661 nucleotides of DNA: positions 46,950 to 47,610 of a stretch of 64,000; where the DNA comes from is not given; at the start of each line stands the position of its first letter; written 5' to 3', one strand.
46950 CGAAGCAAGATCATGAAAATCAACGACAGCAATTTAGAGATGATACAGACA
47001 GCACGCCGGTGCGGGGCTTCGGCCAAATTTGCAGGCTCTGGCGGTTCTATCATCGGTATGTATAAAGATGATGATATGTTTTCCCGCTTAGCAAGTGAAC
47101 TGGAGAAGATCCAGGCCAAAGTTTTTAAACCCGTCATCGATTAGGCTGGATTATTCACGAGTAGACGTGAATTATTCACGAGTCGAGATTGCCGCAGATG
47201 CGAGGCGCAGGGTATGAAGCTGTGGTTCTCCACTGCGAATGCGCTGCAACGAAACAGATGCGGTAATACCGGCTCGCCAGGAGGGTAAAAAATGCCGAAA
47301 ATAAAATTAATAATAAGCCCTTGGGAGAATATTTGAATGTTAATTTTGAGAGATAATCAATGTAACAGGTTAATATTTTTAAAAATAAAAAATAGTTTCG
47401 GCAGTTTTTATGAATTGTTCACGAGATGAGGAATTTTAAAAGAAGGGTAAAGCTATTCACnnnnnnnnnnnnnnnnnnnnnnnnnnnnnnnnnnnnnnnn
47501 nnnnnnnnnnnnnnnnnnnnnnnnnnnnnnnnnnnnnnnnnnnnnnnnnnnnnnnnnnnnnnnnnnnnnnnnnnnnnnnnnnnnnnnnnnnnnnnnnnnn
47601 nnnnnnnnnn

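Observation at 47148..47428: The structured repeat is placed as a gene-boundary module: it abuts start codons and supplies terminator-like hairpins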

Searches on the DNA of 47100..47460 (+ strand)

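Call 9: search_rna_families(source=window, start=47100, end=47460, threshold=evalue, max_evalue=10, show_alignments=3)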
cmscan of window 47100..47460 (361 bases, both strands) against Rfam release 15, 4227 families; matches with E-value up to 10: 7.
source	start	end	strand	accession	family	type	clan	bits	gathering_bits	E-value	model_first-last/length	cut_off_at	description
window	47287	47347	+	RF01603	snoR29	Gene; snRNA; snoRNA; CD-box;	-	18.1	50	8.9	1-84/84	no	small nucleolar RNA snoR29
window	47128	47206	-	RF00388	Anti-Q_RNA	Gene; antisense;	-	17.4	45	3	1-103/103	no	Anti-Q RNA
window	47198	47270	+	RF01759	sucC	Cis-reg;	-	15.8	50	1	1-70/70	no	sucC RNA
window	47366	47420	-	RF01504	Afu_254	Gene; sRNA;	-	13.8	60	9.3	1-158/158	no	A. fumigatus sRNA Afu_254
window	47100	47184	-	RF03106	RT-11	Gene; sRNA;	-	13.7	143.5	1.4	1-93/147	3'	RT-11 RNA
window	47196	47258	+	RF01535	TB10Cs5H2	Gene; snRNA; snoRNA; HACA-box;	-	12.4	40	7.9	1-78/78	no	Trypanosomatid snoRNA TB10Cs5H2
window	47250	47316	+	RF02422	Bp1_738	Gene; sRNA;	-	10.4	45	9.1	1-208/208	no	Burkholderia sRNA Bp1_Cand738_SIPHT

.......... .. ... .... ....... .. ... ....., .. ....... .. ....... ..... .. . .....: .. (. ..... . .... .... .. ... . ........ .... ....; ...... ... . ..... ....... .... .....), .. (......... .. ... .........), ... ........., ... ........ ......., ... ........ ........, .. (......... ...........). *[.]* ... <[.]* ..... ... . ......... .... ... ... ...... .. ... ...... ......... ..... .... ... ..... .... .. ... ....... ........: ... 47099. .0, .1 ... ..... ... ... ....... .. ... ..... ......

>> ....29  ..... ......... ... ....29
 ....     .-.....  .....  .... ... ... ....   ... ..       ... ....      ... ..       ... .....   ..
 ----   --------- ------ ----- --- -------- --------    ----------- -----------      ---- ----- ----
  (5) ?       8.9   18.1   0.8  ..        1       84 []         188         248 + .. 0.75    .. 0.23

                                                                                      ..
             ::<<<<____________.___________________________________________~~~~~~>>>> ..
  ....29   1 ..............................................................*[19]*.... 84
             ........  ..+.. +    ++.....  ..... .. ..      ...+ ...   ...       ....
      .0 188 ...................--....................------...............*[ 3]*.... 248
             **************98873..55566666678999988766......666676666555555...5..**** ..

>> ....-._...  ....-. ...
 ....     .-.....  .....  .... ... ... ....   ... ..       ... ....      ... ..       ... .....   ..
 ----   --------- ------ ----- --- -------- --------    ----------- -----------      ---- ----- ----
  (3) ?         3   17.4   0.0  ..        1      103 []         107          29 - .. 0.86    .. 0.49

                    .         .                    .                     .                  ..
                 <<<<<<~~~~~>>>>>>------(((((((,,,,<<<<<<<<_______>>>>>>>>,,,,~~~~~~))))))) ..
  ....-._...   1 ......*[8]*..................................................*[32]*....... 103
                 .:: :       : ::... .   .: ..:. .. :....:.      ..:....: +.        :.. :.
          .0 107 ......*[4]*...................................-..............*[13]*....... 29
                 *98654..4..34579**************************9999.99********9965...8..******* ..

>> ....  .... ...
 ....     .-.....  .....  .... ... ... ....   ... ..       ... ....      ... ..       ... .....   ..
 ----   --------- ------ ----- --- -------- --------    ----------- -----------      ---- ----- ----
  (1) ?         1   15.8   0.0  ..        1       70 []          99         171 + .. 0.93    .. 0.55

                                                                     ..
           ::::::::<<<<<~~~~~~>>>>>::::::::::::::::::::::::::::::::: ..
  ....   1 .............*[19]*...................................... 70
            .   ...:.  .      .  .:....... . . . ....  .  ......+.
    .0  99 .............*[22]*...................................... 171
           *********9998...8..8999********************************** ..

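Call 35: build_rna_model(alignment_id=A3)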
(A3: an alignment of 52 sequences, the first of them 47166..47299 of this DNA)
Model R1 built from alignment A3 (52 sequences, 201 columns); structure: RNAalifold consensus.
model positions 135; base pairs 31; branch points 1; effective number of sequences 1.47; information 0.59 bits per position. Calibrated on 0.2 Mb of random sequence (short: E-values are rough).
structure used (alignment columns):
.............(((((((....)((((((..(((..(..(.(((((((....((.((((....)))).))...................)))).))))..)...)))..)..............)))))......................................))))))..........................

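Call 37: search_with_rna_model(model_id=R1, source=window, filters=off, max_evalue=10)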
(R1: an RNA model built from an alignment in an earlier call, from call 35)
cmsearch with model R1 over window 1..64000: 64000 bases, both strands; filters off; matches with E-value up to 10: 41.
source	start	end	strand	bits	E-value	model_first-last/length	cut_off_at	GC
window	13579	13712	+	143.8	1.1e-37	1-135/135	no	0.54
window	47166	47299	+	140.4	9.8e-37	1-135/135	no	0.54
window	36581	36745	-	107.7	1.3e-27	1-135/135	no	0.53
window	13548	13574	-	19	0.0069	1-135/135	no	0.33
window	13807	13833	-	18.8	0.008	1-135/135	no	0.37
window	36519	36545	+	16.3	0.04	1-135/135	no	0.37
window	47397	47423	-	13.2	0.3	1-135/135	no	0.37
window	39611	39697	+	11.1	1.1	1-135/135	no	0.37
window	36389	36437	+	10.7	1.5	1-135/135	no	0.37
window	23978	24023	+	10.6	1.5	1-135/135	no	0.28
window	34430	34569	-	10.6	1.6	1-135/135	no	0.39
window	46318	46373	+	10.5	1.6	1-135/135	no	0.36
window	57896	57958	+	10.5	1.6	1-135/135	no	0.38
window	22778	22842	-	10.3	1.9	1-135/135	no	0.37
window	62215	62244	+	10.1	2.1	1-135/135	no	0.37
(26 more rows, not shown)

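Call 41: search_with_rna_model(model_id=R1, sources=[L004, L005, L006, L007, L008, L009, L010, L011, L012, L013, L014, L015, L016, L017, L018, L019, L020, L021, L022, L023, L024, L025, L026, L027, L028, L029, L030, L031, L032, L033, L034, L035, L036, L037, L038, L039, L040, L041, L042, L043, L044, L045, L046, L047, L048, L049, L050, L051, L052, L053, L054, L055, L056, L057, L058, L059, L060, L061, L062, L063, L064, L065, L066, L067, L068, L069, L070, L071, L072, L073, L074, L075, L076, L077, L078, L079, L080, L081, L082, L083, L084, L085, L086, L087, L088, L089, L090, L091, L092, L093, L094, L095, L096, L097, L098, L099, L100, L101, L102, L103], max_evalue=0.001)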
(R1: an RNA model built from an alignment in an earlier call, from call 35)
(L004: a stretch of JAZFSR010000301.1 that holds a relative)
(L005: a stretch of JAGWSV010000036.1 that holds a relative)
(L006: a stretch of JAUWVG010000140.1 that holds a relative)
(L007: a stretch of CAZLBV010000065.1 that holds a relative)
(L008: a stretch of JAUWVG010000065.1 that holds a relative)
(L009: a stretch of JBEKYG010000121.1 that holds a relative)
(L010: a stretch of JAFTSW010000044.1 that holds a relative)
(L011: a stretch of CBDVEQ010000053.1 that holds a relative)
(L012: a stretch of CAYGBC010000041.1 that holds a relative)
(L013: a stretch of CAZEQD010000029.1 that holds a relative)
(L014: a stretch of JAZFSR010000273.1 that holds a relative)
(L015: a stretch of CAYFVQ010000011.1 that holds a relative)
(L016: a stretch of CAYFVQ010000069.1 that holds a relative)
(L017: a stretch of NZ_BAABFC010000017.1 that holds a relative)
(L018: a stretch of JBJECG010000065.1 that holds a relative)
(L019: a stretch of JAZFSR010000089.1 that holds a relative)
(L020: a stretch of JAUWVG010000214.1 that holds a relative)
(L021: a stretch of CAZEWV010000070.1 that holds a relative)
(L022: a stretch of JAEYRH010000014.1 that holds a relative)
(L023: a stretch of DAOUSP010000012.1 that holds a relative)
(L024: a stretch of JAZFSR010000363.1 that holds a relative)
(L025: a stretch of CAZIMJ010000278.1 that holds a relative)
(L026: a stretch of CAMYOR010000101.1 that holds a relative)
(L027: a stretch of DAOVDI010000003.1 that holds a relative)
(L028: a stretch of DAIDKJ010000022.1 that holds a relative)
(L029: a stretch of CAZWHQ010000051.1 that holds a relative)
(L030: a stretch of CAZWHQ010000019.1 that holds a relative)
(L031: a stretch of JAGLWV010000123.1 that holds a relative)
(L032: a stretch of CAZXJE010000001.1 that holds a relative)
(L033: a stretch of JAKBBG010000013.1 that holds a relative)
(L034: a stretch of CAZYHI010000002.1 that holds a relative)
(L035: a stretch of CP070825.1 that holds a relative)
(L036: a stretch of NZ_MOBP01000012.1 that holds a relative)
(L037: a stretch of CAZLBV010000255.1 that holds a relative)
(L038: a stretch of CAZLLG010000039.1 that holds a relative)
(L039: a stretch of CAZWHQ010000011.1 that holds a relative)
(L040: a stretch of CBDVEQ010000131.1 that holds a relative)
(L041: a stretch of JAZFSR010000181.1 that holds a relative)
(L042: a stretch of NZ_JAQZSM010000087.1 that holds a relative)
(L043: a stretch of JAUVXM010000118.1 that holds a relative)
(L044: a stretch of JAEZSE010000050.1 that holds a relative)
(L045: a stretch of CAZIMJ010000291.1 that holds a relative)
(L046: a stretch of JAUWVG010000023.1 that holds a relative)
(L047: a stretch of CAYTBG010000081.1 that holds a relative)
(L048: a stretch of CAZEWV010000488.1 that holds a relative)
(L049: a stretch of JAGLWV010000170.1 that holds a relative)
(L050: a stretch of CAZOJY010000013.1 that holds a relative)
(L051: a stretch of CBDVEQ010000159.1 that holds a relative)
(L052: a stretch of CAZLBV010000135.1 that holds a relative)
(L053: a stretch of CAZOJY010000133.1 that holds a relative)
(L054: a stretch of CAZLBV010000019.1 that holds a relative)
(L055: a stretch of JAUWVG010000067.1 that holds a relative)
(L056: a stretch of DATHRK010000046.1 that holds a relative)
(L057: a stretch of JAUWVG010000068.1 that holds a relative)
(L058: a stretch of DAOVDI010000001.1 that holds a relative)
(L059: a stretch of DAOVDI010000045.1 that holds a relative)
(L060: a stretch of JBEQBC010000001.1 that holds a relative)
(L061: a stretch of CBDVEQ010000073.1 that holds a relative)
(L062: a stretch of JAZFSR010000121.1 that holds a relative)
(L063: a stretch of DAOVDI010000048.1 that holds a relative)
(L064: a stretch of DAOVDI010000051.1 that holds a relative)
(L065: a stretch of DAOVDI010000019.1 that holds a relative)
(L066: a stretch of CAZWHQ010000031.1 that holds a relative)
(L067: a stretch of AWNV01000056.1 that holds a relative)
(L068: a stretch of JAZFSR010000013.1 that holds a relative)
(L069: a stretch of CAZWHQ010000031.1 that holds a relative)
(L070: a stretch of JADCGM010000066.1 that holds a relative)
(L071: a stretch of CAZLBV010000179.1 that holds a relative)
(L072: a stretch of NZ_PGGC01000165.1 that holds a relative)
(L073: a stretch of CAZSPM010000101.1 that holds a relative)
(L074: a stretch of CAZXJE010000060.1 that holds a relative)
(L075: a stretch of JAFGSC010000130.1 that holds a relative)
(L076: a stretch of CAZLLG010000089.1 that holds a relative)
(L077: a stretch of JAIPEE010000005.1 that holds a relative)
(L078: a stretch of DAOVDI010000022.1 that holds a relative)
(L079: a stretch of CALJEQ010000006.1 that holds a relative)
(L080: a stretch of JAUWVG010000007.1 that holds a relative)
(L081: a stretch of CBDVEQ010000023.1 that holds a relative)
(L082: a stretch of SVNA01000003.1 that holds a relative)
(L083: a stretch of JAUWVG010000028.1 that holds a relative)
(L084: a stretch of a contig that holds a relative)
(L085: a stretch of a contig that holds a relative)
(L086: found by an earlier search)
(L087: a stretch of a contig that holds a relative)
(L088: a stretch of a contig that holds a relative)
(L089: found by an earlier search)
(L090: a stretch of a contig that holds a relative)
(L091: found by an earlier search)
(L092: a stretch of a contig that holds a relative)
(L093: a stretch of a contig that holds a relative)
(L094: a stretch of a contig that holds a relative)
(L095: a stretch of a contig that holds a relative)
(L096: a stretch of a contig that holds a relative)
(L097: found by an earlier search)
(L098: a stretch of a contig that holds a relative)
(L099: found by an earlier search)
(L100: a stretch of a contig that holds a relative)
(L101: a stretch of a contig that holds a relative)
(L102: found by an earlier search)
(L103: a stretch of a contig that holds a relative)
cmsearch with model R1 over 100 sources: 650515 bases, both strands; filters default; matches with E-value up to 0.001: 84.
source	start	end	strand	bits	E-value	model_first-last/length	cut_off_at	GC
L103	1405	1539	+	163.9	2.7e-42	1-135/135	no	0.56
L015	4592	4726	+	160.5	2.5e-41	1-135/135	no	0.56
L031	3459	3593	-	159.9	3.7e-41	1-135/135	no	0.56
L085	62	196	+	159.2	5.9e-41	1-135/135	no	0.55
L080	2999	3135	-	156.9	2.5e-40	1-135/135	no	0.54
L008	3569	3703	-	154.9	9e-40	1-135/135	no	0.56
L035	6118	6252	+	153.3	2.6e-39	1-135/135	no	0.53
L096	1404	1540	+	153.1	2.9e-39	1-135/135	no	0.52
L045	2148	2282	-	152.4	4.6e-39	1-135/135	no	0.56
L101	2984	3118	-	152.3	4.7e-39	1-135/135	no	0.56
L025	1668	1801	+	152.1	5.5e-39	1-135/135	no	0.49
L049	6738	6867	+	151.8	6.8e-39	1-130/135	3'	0.54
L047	3112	3245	+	151.6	7.4e-39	1-135/135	no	0.55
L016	5296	5430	-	151.4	8.7e-39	1-135/135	no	0.57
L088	143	277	+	150.9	1.2e-38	1-135/135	no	0.57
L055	4611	4746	+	150.8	1.3e-38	1-135/135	no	0.54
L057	6113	6248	-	150.5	1.5e-38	1-135/135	no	0.54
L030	3188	3324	-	150.3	1.8e-38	1-135/135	no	0.48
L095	6368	6504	+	149.4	3.1e-38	1-135/135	no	0.52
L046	6912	7048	-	148.8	4.6e-38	1-135/135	no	0.55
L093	3487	3620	-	147.9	8e-38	1-135/135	no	0.45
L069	6885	7020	+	147.3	1.2e-37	1-135/135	no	0.51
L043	3536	3670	-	147.2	1.3e-37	1-135/135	no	0.55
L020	4497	4633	+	146.7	1.8e-37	1-135/135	no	0.53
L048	443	579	-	146.4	2.1e-37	1-135/135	no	0.56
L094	2654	2789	+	145.8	3.1e-37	1-135/135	no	0.55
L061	6392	6526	+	145.7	3.4e-37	1-135/135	no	0.55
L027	111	245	-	145.5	3.9e-37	1-135/135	no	0.54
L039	3913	4048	-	145.4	4.2e-37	1-135/135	no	0.57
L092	111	245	-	144.7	6.4e-37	1-135/135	no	0.54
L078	3515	3649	-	144.5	7.4e-37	1-135/135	no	0.56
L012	5716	5849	+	144.3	8.4e-37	1-135/135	no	0.56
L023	5282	5415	-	144.3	8.4e-37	1-135/135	no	0.55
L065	6418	6552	+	144.1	9.5e-37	1-135/135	no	0.54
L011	4461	4595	+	144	1e-36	1-135/135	no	0.55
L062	4498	4634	-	143.6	1.3e-36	1-135/135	no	0.5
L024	6728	6864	+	143.5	1.4e-36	1-135/135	no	0.54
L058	3220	3354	+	142.9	2.1e-36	1-135/135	no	0.54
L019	3236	3372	+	141.4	5.2e-36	1-135/135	no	0.53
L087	7853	7987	-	141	6.9e-36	1-135/135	no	0.55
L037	2507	2640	+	140.9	7.2e-36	1-135/135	no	0.54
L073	2477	2609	-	139.8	1.5e-35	1-135/135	no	0.52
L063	17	151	-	139.5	1.8e-35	1-135/135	no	0.56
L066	5309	5446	+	139.3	2e-35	1-135/135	no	0.47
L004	3482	3618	-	138.5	3.3e-35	1-135/135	no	0.5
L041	3234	3370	+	138.5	3.5e-35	1-135/135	no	0.56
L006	67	203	-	138.3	4e-35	1-135/135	no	0.53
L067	5338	5471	-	137.9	5.1e-35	1-135/135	no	0.51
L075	84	217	+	136.4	1.3e-34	1-135/135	no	0.52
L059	2041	2175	+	136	1.7e-34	1-135/135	no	0.54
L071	2942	3075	-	135.3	2.6e-34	1-135/135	no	0.56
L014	744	880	-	133.1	1.1e-33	1-135/135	no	0.55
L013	4657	4790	+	132.8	1.3e-33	1-135/135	no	0.52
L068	3072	3207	+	131.7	2.7e-33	1-135/135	no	0.5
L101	5367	5500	+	130.9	4.5e-33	1-135/135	no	0.55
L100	237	389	+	130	7.9e-33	1-135/135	no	0.54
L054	5418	5548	+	122.5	1e-30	1-131/135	3'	0.53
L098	1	125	+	121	2.6e-30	11-135/135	5'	0.58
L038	4514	4664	-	117.3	2.7e-29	1-135/135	no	0.58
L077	7768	7901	-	116.6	4.2e-29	1-135/135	no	0.44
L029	3602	3752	+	112.1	7.9e-28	1-135/135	no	0.54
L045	6253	6400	-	109.1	5.5e-27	1-135/135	no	0.49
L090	4143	4276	-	108.9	6.1e-27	1-135/135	no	0.43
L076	3771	3922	-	104.5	1.1e-25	1-135/135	no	0.52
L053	610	723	-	97.1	1.2e-23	1-135/135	no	0.52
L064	1073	1178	-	96.8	1.4e-23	30-135/135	5'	0.55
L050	113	226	+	95.6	3.1e-23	1-135/135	no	0.52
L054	637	772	-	95.3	3.8e-23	1-135/135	no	0.49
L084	7475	7582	+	93.1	1.5e-22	1-109/135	3'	0.5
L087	5818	5932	+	92.4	2.5e-22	1-135/135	no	0.53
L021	1963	2086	-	92.2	2.7e-22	30-135/135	5'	0.54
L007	4659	4761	-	91.4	4.6e-22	33-135/135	5'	0.54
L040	1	85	-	87.7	4.9e-21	1-86/135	3'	0.52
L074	1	86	-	87.6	5.3e-21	1-87/135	3'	0.51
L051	1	83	-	84.9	3e-20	1-84/135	3'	0.55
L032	2634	2750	-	79.4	1e-18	32-135/135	5'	0.5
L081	2932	3012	+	79.1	1.2e-18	1-82/135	3'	0.53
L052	2613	2685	+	70.5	3.2e-16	1-73/135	3'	0.58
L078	522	647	-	65.3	9.1e-15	1-135/135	no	0.5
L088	1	69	+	59.1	4.6e-13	67-135/135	5'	0.58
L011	5415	5492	+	52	4.4e-11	1-79/135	3'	0.46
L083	1270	1410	+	48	5.9e-10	1-135/135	no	0.53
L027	1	61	-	33.1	8.4e-06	1-62/135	3'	0.51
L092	1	61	-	33.1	8.4e-06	1-62/135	3'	0.51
